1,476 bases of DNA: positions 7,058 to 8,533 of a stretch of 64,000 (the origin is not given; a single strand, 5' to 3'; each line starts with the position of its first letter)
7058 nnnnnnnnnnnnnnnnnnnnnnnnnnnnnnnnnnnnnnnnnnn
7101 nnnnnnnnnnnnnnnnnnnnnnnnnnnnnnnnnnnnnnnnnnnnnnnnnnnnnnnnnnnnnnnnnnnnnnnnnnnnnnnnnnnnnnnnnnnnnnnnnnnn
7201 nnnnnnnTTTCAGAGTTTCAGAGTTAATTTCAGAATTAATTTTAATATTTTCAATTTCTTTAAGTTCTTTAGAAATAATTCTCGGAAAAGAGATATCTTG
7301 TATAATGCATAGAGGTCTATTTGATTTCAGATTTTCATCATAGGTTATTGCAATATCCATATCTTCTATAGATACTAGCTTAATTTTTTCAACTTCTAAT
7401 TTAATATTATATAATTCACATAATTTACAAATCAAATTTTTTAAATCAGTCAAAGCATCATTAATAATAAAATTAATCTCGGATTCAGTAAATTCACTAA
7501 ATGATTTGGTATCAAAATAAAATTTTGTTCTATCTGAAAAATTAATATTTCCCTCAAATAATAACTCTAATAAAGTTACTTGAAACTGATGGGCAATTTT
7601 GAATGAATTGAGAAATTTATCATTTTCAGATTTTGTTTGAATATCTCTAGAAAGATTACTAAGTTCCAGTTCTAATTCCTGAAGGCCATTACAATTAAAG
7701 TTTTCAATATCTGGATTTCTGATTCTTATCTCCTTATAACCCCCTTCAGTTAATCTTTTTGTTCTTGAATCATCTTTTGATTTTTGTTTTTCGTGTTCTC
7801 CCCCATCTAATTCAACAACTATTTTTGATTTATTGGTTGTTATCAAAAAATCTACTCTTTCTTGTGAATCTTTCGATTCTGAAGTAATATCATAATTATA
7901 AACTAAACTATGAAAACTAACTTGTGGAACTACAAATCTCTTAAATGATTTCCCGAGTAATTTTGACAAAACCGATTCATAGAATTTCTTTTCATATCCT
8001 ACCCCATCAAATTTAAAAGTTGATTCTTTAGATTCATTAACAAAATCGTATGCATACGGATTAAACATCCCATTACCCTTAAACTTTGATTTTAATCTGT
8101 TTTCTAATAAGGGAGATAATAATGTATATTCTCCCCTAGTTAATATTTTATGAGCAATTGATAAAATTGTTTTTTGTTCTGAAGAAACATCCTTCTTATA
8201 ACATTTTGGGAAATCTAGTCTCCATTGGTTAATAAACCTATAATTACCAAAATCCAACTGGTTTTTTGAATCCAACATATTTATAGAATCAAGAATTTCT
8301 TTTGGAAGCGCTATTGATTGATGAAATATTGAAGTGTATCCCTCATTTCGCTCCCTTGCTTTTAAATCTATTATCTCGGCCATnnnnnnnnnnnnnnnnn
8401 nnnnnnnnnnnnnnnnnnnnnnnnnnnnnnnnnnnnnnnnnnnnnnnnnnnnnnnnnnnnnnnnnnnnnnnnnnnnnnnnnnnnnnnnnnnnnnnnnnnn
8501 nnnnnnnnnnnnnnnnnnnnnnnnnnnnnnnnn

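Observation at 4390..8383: RecQ helicase with an N-terminal DUF559/Vsr-like endonuclease fold and an overlapping coiled-coil partner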

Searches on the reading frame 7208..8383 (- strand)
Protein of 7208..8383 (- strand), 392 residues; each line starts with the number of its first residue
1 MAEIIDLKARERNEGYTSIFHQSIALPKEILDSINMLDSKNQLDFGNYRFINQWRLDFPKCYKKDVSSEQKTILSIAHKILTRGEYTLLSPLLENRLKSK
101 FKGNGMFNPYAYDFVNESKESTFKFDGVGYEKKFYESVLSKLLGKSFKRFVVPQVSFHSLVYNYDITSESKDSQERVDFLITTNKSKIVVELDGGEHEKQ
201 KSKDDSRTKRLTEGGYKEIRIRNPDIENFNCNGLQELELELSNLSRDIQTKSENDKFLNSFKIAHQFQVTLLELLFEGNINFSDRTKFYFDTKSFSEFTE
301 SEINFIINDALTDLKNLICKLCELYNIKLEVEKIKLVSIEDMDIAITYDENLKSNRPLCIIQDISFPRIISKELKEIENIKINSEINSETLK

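Call 48: predict_structure(alignment_id=A4)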
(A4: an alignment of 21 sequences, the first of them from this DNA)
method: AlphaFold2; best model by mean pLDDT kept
length: 392 residues; sequences in the alignment: 21
mean_pLDDT: 86.9   pTM: 0.90
mean pLDDT of the five models: 86.9, 86.6, 86.1, 86.1, 85.8
residues with pLDDT >= 90: 237; 70-90: 104; 50-70: 42; < 50: 9
segments of 3 or more residues with pLDDT < 50: 41-47
pLDDT, mean of each block of 10 residues (from residue 1): 76 91 93 71 52 93 92 94 92 97 88 82 85 94 89 91 59 80 90 71 77 91 93 95 74 94 98 96 93 92 98 97 91 96 95 93 91 79 70 67
secondary structure, 60 per line:
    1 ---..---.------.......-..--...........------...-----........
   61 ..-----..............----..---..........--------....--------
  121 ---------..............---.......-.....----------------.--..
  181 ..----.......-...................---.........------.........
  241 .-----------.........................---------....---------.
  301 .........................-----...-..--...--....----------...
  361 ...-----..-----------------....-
elements in order: E16-22 H28-38 E53-59 H68-81 H91-100 H109-112 H130-143 H147-150 E151-153 E179-182 E187-193 H195-213 E217-222 H232-241 H253-277 E287-290 H300-325 E344-347 E358-363 H388-391

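Call 51: fold_search(model_id=the predicted structure, library=pdb)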
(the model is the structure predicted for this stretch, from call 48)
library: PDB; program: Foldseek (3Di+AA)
matches with E <= 10: 322; with E <= 0.001: 0
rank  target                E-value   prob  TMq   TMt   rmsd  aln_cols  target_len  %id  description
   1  1xmx                  8.6e-02  0.23  0.17  0.18  17.7       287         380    9  Crystal structure of protein VC1899 from Vibrio cholerae (released 2004-11-16)
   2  8q3y_A                1.3e-01  0.16  0.17  0.16  21.6       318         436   11  Crystal structure of apo Can2 from Thermoanaerobacter brockii (released 2023-11-22)
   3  8q43_A                2.2e-01  0.15  0.17  0.16  21.0       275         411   12  Crystal structure of cA4-bound Can2 (E341A) in complex with oligo-C DNA (released 2023-11-22)
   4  7bdv_B                2.2e-01  0.14  0.16  0.18  19.1       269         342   10  Structure of Can2 from Sulfobacillus thermosulfidooxidans in complex with cyclic tetra-adenylate (cA4) (released 2021-03-03)
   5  3hrl                  2.4e-01  0.97  0.20  0.71   4.3       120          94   22  Crystal structure of a putative endonuclease-like protein (ngo0050) from neisseria gonorrhoeae (released 2009-06-30)
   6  7bdv_A                2.6e-01  0.08  0.14  0.15  20.1       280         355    8  Structure of Can2 from Sulfobacillus thermosulfidooxidans in complex with cyclic tetra-adenylate (cA4) (released 2021-03-03)
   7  8q44_A                2.8e-01  0.14  0.17  0.15  20.6       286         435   12  Crystal structure of cA4-bound Can2 (E364R) in complex with oligo-T DNA (released 2023-11-22)
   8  8q41_B                3.0e-01  0.16  0.17  0.16  20.8       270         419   12  Crystal structure of Can2 (E341A) bound to cA4 and TTTAAA ssDNA (released 2023-11-22)
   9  3gei_A                3.1e-01  0.13  0.11  0.11  13.8       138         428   15  Crystal structure of MnmE from Chlorobium tepidum in complex with GCP (released 2009-10-27)
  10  7bdv_D                3.9e-01  0.07  0.13  0.15  20.9       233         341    8  Structure of Can2 from Sulfobacillus thermosulfidooxidans in complex with cyclic tetra-adenylate (cA4) (released 2021-03-03)
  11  6p4w_B                4.2e-01  0.63  0.11  0.12   5.1        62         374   27  XPB helicase in a complex with truncated Bax1 from Sulfurisphaera tokodaii at 2.96 Angstrom resolution (released 2020-06-03)
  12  4b4u_A                4.4e-01  0.08  0.12  0.15  12.1       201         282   10  Crystal structure of Acinetobacter baumannii N5, N10- methylenetetrahydrofolate dehydrogenase-cyclohydrolase (FolD) co (released 2012-08-22)
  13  8q42_B                4.6e-01  0.14  0.17  0.15  21.5       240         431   12  Crystal structure of cA4-bound Can2 (E341A) in complex with oligo-A DNA (released 2023-11-22)
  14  7bdv_C                5.2e-01  0.03  0.10  0.11  21.0       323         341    9  Structure of Can2 from Sulfobacillus thermosulfidooxidans in complex with cyclic tetra-adenylate (cA4) (released 2021-03-03)
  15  4d9k_C                5.5e-01  0.12  0.14  0.15  10.3       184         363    8  Crystal structure of Escherichia coli Diaminopropionate ammonia lyase in apo form (released 2012-04-25)
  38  3r3p_B                9.7e-01  0.57  0.13  0.44   4.0        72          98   17  Homing Endonuclease I-Bth0305I Catalytic Domain (released 2011-10-05)
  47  1vsr                  1.1e+00  0.54  0.13  0.34   4.6        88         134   15  VERY SHORT PATCH REPAIR (VSR) ENDONUCLEASE FROM ESCHERICHIA COLI (released 1999-10-27)
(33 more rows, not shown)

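Call 61: search_protein_representatives(alignment_id=A4)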
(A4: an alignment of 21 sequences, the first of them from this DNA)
Query: 21 sequences, 387 profile positions. Proteins with E-value up to 0.001 (for the whole library): 11567; up to 1e-10: 772; up to 1e-30: 194. The best 150 are listed.
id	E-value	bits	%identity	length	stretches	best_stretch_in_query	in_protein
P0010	7.2e-136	469.5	-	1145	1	3-386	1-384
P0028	1.6e-129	448.6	-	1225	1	5-387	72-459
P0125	2.1e-122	425.2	-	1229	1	6-386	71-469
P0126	3.9e-108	378.2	-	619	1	5-387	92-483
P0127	5.0e-104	364.7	-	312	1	3-290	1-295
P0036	1.2e-100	353.6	-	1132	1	3-387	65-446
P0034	2.1e-99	349.5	-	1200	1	7-387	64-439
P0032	5.1e-92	325.2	-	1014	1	3-387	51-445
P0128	6.7e-91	321.5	-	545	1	8-387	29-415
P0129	3.2e-90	319.3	-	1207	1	6-387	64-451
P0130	8.9e-90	317.8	-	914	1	3-386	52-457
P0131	2.6e-88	312.9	-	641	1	5-381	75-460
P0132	3.1e-88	312.7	-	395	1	5-315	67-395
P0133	7.6e-87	308.1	-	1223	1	6-387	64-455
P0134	7.9e-86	304.8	-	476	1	6-371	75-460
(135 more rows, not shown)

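Call 66: search_solved_structures(query=A4, max_evalue=1, show_alignments=2)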
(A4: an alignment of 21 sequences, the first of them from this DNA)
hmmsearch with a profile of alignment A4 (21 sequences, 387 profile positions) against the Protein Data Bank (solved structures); distinct sequences matched with E-value up to 1: 2.
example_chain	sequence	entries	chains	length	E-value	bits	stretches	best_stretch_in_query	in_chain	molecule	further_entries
3hrl_A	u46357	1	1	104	6.4e-09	38.4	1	169-239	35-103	Endonuclease-Like Protein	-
3r3p_A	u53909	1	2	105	0.02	17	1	178-226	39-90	Mobile intron protein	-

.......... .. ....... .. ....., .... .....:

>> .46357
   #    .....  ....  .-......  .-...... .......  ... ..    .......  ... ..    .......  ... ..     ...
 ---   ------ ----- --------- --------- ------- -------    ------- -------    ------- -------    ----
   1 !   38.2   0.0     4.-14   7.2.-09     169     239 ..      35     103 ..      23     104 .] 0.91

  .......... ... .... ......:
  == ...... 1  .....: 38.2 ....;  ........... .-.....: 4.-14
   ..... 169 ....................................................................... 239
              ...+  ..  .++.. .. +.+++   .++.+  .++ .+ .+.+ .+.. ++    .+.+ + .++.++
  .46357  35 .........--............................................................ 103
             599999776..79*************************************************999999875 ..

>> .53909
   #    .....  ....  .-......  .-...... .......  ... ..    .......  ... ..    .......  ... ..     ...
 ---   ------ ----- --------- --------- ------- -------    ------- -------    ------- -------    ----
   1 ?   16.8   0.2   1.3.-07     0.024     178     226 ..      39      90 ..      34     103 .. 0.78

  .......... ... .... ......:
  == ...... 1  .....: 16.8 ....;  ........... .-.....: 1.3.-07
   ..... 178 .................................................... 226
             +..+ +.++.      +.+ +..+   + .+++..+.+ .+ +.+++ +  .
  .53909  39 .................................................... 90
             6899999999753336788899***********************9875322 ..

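Call 76: find_related_loci(query=A4, collection=viral_contigs, flank=10000)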
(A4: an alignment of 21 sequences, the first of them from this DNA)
Query A4 (392 aa) in viral_contigs; peptide patterns used: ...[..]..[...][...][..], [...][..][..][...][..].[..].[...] (x = any residue, [..] = any of these).
204 stretches matched a pattern, but none encodes a relative of the query by tblastn (E <= 1e-3).

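Call 84: search_dna_similar(query=window:7208-8383:-, collection=phages, mode=protein, max_rows=10)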
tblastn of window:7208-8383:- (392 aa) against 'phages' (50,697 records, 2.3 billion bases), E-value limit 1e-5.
No match.

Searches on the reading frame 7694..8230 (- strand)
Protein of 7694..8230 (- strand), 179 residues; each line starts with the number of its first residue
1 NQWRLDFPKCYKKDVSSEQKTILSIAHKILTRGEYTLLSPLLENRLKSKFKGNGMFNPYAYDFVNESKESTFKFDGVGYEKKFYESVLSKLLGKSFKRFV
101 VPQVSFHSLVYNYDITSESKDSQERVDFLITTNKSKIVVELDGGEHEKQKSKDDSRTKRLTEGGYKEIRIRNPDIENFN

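Call 80: find_related_loci(query=A6, collection=metagenome_contigs, flank=10000)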
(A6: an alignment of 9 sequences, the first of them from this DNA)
Query A6 (179 aa) in metagenome_contigs; peptide patterns used: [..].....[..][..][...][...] (x = any residue, [..] = any of these).
27 stretches matched a pattern; 11 encode a relative of the query (tblastn E <= 1e-3); 11 distinct loci.
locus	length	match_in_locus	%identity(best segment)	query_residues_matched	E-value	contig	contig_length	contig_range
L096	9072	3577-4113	80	1-179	1e-92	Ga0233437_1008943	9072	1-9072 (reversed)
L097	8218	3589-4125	79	1-179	2e-92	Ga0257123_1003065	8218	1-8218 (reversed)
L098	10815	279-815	79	1-179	3e-91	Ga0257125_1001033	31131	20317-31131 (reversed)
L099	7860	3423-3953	72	1-177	2e-83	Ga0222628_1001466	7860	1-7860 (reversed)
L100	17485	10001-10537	65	1-179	8e-75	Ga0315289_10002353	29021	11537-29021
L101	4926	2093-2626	43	2-177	3e-39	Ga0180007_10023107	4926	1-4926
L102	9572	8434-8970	41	1-177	7e-37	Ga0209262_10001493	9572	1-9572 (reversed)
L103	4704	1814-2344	38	3-177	4e-33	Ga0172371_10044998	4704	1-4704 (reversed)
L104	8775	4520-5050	38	3-177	4e-33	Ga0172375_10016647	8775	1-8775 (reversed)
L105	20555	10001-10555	40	1-175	4e-33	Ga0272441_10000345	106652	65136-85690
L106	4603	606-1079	34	14-172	2e-23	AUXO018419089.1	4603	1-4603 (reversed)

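Call 82: search_protein_families(library=pfam, proteins=[L098:5299-8202:-, L098:8168-9460:-, L098:9462-10736:-, L100:491-3448:+, L100:3608-4726:-, L100:4821-5627:-, L100:7570-8577:+, L100:8834-9517:-, L100:13916-14776:-, L099:220-1794:+], max_evalue=0.0001)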
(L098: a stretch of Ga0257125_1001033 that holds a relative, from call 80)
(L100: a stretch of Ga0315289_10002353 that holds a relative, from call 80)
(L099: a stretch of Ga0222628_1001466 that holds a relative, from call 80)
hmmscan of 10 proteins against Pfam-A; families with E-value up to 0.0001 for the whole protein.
L098:5299-8202:- (967 aa): 5 families
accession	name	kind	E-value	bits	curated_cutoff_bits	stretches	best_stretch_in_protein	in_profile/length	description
PF18766.7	SWI2_SNF2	-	7.7e-31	107.9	26.7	1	279-495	1-188/221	SWI2/SNF2 ATPase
PF04851.21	ResIII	-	1.4e-20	74.3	22.5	1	276-467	4-163/164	Type III restriction enzyme, res subunit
PF04313.20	HSDR_N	-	2e-12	47.8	25.1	1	19-208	5-190/198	Type I restriction enzyme R protein N terminus (HSDR_N)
PF22679.2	T1R_D3-like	-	1.2e-08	36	27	1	617-689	80-156/158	Type I restriction enzyme subunit R domain 3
PF00270.35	DEAD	-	2.4e-07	31.1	26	1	301-471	18-164/167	DEAD/DEAH box helicase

L098:8168-9460:- (430 aa): 1 family
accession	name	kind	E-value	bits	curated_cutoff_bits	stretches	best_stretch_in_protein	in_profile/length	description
PF01420.25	Methylase_S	-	5.4e-19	69.4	22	2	251-394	25-154/168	Type I restriction modification DNA specificity domain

L098:9462-10736:- (424 aa): 1 family
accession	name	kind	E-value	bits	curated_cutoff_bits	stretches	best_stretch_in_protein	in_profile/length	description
PF02384.22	N6_Mtase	-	4.9e-65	220.3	20.4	1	1-308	6-288/311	N-6 DNA Methylase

L100:491-3448:+ (985 aa): 5 families
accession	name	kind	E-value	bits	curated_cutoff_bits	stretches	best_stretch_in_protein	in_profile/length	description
PF18766.7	SWI2_SNF2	-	1.7e-28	100.2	26.7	1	279-506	1-189/221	SWI2/SNF2 ATPase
PF04313.20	HSDR_N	-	6.1e-20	72.4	25.1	1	8-208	2-195/198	Type I restriction enzyme R protein N terminus (HSDR_N)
PF04851.21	ResIII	-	2.5e-16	60.5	22.5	1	276-466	4-163/164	Type III restriction enzyme, res subunit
PF22679.2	T1R_D3-like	-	7.9e-09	36.5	27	1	631-695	87-155/158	Type I restriction enzyme subunit R domain 3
PF00270.35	DEAD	-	1.2e-08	35.3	26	1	296-469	13-163/167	DEAD/DEAH box helicase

L100:3608-4726:- (372 aa): 0 families

L100:4821-5627:- (268 aa): 0 families

L100:7570-8577:+ (335 aa): 2 families
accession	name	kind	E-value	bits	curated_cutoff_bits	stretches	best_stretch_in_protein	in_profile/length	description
PF00589.27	Phage_integrase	-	7.8e-10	39.2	27.1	1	149-318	3-170/172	Phage integrase family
PF13495.12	Phage_int_SAM_4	-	6.8e-05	23.6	27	1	55-134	1-83/85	Phage integrase, N-terminal SAM-like domain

L100:8834-9517:- (227 aa): 0 families

L100:13916-14776:- (286 aa): 0 families

L099:220-1794:+ (524 aa): 1 family
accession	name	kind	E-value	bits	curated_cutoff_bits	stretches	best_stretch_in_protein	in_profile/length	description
PF00271.37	Helicase_C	-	7.4e-05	23.4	23.5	0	35-152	4-109/110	Helicase conserved C-terminal domain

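Call 92: search_protein_families(library=pfam, proteins=[L106:195-3836:+, L104:4154-7843:+], max_evalue=0.001)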
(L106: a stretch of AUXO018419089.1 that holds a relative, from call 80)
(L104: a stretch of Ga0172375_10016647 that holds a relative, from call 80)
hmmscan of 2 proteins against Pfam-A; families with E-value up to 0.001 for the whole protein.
L106:195-3836:+ (1213 aa): 6 families
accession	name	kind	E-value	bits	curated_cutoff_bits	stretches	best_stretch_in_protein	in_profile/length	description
PF00270.35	DEAD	-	3.2e-17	63.2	26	1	472-635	3-163/167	DEAD/DEAH box helicase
PF00271.37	Helicase_C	-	9e-14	52.1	23.5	1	702-810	12-110/110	Helicase conserved C-terminal domain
PF04480.18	DUF559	-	2e-12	47.4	20.6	1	249-312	46-107/109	Protein of unknown function (DUF559)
PF01396.24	Zn_ribbon_Top1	-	1e-07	32.1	32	1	8-46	3-36/39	Topoisomerase DNA binding C4 zinc finger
PF18741.7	MTES_1575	-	1.7e-06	28.5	38.2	1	246-311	24-94/96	REase_MTES_1575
PF04851.21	ResIII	-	0.00099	19.5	22.5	0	471-630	6-161/164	Type III restriction enzyme, res subunit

L104:4154-7843:+ (1229 aa): 5 families
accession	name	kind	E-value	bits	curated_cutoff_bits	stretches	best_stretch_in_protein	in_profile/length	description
PF00270.35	DEAD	-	4.3e-17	62.8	26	1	478-649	2-162/167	DEAD/DEAH box helicase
PF04480.18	DUF559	-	7e-09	36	20.6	1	246-310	44-106/109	Protein of unknown function (DUF559)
PF00271.37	Helicase_C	-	8.1e-09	36.2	23.5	1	772-827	54-109/110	Helicase conserved C-terminal domain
PF06839.17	Zn_ribbon_GRF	-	1.1e-07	32.3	25.9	1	2-41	1-38/45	GRF zinc finger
PF01396.24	Zn_ribbon_Top1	-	1.8e-05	24.9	32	1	3-31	3-26/39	Topoisomerase DNA binding C4 zinc finger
